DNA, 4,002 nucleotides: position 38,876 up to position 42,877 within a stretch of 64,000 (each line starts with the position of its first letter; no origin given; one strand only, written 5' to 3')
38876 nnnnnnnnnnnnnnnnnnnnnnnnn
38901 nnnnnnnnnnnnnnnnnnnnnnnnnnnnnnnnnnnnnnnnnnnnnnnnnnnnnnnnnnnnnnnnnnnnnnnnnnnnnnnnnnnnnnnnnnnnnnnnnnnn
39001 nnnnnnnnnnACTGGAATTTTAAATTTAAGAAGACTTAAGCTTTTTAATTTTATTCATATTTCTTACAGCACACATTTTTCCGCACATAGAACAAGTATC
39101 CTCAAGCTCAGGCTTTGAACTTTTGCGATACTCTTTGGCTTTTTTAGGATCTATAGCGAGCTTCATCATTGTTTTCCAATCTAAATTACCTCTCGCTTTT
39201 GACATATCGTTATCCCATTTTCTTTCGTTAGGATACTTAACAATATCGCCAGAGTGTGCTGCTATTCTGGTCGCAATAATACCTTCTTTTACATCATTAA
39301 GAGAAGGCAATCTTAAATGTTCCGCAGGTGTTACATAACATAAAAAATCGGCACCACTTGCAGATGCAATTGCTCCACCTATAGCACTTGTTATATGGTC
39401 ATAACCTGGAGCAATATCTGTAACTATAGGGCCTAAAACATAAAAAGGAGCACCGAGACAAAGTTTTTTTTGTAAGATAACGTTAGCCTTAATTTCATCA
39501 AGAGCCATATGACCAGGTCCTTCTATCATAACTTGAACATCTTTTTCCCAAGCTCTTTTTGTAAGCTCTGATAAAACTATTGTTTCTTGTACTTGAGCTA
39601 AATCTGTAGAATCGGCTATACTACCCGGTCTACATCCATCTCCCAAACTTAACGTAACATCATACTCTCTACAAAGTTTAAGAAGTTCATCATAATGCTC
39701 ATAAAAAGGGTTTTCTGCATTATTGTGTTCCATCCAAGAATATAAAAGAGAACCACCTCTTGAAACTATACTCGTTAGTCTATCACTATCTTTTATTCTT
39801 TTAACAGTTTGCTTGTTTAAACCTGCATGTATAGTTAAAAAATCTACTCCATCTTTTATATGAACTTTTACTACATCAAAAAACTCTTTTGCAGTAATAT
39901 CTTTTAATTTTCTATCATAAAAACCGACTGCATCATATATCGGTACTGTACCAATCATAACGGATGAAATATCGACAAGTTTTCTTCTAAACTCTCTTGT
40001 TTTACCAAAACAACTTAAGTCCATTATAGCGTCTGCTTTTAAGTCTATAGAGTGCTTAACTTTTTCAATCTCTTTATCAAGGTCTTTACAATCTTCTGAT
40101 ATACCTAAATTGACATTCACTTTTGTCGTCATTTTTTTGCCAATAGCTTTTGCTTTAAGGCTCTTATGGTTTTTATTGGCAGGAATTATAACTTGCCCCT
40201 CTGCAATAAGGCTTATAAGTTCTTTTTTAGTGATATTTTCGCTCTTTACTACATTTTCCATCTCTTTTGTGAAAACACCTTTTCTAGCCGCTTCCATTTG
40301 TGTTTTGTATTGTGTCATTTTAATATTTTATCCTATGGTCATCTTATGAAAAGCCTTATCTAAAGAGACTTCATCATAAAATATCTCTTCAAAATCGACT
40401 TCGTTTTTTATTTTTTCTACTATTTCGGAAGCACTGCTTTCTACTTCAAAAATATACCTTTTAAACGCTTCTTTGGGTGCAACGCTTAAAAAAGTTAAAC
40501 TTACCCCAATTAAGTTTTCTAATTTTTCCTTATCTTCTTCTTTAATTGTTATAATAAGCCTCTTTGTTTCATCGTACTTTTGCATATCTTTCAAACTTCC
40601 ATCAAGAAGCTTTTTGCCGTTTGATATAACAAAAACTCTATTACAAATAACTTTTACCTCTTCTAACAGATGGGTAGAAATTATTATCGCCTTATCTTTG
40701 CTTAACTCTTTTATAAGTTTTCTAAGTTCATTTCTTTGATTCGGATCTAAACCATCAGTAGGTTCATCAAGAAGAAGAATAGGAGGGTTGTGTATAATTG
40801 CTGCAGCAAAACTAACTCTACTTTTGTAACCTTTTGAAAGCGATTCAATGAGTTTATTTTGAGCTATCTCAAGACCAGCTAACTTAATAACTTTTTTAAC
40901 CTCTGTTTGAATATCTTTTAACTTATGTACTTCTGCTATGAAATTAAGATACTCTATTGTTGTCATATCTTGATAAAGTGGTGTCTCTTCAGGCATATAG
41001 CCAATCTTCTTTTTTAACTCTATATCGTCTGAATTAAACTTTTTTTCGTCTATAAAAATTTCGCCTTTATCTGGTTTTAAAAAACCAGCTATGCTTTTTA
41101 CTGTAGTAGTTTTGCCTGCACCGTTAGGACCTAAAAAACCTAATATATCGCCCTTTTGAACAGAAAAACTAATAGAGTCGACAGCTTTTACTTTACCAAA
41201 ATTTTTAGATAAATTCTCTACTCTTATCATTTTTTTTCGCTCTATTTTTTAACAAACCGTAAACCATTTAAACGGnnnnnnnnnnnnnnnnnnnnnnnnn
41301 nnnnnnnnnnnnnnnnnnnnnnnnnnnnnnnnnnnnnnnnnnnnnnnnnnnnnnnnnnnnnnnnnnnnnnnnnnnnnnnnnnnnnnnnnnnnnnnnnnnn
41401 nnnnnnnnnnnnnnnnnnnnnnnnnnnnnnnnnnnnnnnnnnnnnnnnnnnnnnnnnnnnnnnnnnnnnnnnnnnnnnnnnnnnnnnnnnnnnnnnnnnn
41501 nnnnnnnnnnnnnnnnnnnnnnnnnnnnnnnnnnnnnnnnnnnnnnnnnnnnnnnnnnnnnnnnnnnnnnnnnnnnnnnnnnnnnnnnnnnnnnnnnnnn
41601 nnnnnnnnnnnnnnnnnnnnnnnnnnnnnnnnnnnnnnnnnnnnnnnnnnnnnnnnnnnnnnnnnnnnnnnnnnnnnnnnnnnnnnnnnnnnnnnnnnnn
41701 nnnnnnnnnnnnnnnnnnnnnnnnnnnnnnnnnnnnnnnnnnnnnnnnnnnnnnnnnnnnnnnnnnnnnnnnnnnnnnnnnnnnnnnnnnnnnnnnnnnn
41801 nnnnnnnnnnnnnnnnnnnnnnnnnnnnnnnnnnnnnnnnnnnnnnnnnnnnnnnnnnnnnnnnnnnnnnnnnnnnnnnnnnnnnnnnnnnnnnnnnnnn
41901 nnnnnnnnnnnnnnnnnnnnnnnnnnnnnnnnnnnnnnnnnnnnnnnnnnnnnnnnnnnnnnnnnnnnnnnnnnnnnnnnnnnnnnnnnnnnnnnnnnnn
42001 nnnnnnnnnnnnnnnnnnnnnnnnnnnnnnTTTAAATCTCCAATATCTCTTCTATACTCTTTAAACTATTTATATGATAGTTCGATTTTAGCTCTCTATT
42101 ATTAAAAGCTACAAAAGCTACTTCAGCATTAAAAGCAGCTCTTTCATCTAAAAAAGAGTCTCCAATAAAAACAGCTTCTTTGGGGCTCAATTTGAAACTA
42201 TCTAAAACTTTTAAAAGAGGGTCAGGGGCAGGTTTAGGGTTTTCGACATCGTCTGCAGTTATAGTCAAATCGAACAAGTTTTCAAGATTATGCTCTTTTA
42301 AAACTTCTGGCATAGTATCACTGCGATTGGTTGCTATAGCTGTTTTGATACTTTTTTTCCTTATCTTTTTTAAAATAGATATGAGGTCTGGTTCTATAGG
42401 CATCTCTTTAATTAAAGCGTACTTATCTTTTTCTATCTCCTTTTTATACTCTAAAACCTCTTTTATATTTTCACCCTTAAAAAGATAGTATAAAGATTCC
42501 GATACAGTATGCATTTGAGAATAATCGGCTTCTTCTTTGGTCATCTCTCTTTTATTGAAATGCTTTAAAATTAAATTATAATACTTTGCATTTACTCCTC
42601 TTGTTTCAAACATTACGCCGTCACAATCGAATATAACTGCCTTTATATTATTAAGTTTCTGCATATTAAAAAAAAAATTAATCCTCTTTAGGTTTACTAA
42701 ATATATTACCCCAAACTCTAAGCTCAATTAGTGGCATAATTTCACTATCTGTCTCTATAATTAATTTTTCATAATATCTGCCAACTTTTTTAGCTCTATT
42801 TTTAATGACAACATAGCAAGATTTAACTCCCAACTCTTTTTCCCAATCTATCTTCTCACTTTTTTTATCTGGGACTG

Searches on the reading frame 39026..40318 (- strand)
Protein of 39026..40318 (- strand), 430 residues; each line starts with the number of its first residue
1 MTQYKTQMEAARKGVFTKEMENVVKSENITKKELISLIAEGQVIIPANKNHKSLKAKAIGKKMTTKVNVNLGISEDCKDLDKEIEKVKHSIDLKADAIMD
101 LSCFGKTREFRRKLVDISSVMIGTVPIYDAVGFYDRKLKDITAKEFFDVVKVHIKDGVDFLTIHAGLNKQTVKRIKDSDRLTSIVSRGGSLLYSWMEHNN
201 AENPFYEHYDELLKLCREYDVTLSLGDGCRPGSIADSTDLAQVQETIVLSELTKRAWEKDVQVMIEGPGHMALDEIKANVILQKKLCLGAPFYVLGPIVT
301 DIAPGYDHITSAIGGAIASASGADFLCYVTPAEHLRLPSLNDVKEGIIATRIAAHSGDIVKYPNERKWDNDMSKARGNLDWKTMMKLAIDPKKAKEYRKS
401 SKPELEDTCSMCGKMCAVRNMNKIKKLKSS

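Call 47: search_protein_families(library=ncbifam, proteins=[window:39026-40318:-], max_evalue=1e-15)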
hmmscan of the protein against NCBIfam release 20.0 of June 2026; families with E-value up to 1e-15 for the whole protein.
window:39026-40318:- (430 aa): 4 families
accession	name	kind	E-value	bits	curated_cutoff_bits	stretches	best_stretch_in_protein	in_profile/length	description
NF009895.0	PRK13352.1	equivalog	3e-195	649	410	1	5-427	2-423/430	phosphomethylpyrimidine synthase ThiC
TIGR00190.1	thiC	equivalog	3.2e-174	579.6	460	1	6-424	2-421/423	phosphomethylpyrimidine synthase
TIGR04386.1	ThiC_like_1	exception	4.6e-152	506.7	700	1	6-421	1-420/426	B12 lower ligand biosynthesis ThiC-like protein BzaB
NF006763.1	PRK09284.1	equivalog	4.9e-137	457.8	650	1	5-424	116-563/564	phosphomethylpyrimidine synthase ThiC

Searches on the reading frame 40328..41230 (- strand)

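Call 47: search_protein_families(library=ncbifam, proteins=[window:40328-41230:-], max_evalue=1e-15)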
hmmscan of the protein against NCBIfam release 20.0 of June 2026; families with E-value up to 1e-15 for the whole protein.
window:40328-41230:- (300 aa): 146 families (the best 25 are shown)
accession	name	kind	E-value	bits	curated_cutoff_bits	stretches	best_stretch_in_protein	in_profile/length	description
TIGR03522.1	GldA_ABC_ATP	equivalog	8.1e-84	281.6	402.6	1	2-244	3-248/301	gliding motility-associated ABC transporter ATP-binding subunit GldA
TIGR01188.1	drrA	subfamily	4.1e-58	197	312.45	1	9-298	1-301/302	daunorubicin resistance ABC transporter, ATP-binding protein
NF033858.1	ABC2_perm_RbbA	equivalog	1.4e-53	182.1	1050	1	2-225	267-493/909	ribosome-associated ATPase/putative transporter RbbA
TIGR03740.1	galliderm_ABC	subfamily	1.4e-49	168.8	309.75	1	3-219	2-214/223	lantibiotic protection ABC transporter ATP-binding subunit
TIGR04406.1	LPS_export_lptB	equivalog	2.6e-45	154.6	240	1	2-225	2-231/239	LPS export ABC transporter ATP-binding protein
NF010060.0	PRK13537.1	equivalog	2e-43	148.4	521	1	2-240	16-256/314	nodulation factor ABC transporter ATP-binding protein NodI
TIGR03864.1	PQQ_ABC_ATP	hypoth_equivalog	1.1e-41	142.8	302.25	1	2-223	2-226/236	ABC transporter, ATP-binding subunit, PQQ-dependent alcohol dehydrogenase system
NF010059.0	PRK13536.1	equivalog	9.8e-41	139.6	549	1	2-247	44-291/342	nodulation factor ABC transporter ATP-binding protein NodI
TIGR01288.1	nodI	equivalog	6.6e-40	137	424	1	2-251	5-256/303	nodulation factor ABC transporter ATP-binding protein NodI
TIGR00968.1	3a0106s01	subfamily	3.1e-38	131.6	342.75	1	2-217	1-219/237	sulfate ABC transporter ATP-binding protein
NF047565.1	PSM_export_PmtA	equivalog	8.5e-38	130.2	350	1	4-232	5-232/282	phenol-soluble modulin export ABC transporter ATP-binding protein PmtA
NF043075.1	MMSYN1_0197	equivalog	4.5e-37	127.8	550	1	1-216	2-220/341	spermidine/putrescine ABC transporter ATP-binding protein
NF040840.2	tungstate_WtpC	equivalog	4.7e-37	128.1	440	1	1-218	1-220/347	tungstate ABC transporter ATP-binding protein WtpC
TIGR04521.1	ECF_ATPase_2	equivalog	2.3e-36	125.3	330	1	13-219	17-235/279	energy-coupling factor transporter ATPase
NF040933.2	ABC_arch_GlcV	equivalog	2e-35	122.3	450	1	2-215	3-228/357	glucose ABC transporter ATP-binding protein GlcV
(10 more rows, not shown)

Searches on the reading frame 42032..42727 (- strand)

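Call 47: search_protein_families(library=ncbifam, proteins=[window:42032-42727:-], max_evalue=1e-15)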
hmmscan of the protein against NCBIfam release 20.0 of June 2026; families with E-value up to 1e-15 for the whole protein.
window:42032-42727:- (231 aa): 7 families
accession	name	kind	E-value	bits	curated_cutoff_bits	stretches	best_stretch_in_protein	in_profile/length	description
NF009804.0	PRK13288.1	equivalog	9.8e-22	77.5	218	1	27-208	2-183/215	pyrophosphatase PpaX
TIGR02009.1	PGMB-YQAB-SF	subfamily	4.4e-21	75.9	153.35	1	28-206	1-184/186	beta-phosphoglucomutase family hydrolase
NF009695.0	PRK13222.1-2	equivalog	2.5e-19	69.6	225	1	25-208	3-193/226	phosphoglycolate phosphatase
NF053653.1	InDiPhoBT2121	equivalog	9.1e-18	64.6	245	1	28-215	1-193/216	inorganic diphosphatase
TIGR01454.1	AHBA_synth_RP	hypoth_equivalog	5e-17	62.2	246.65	1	31-207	1-173/205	AHBA synthesis associated protein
TIGR01990.1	bPGM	equivalog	2.3e-16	60.3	189.4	1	28-203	1-181/187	beta-phosphoglucomutase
TIGR02253.1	CTE7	subfamily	5.7e-16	59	169.75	0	28-212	2-198/221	TIGR02253 family HAD-type hydrolase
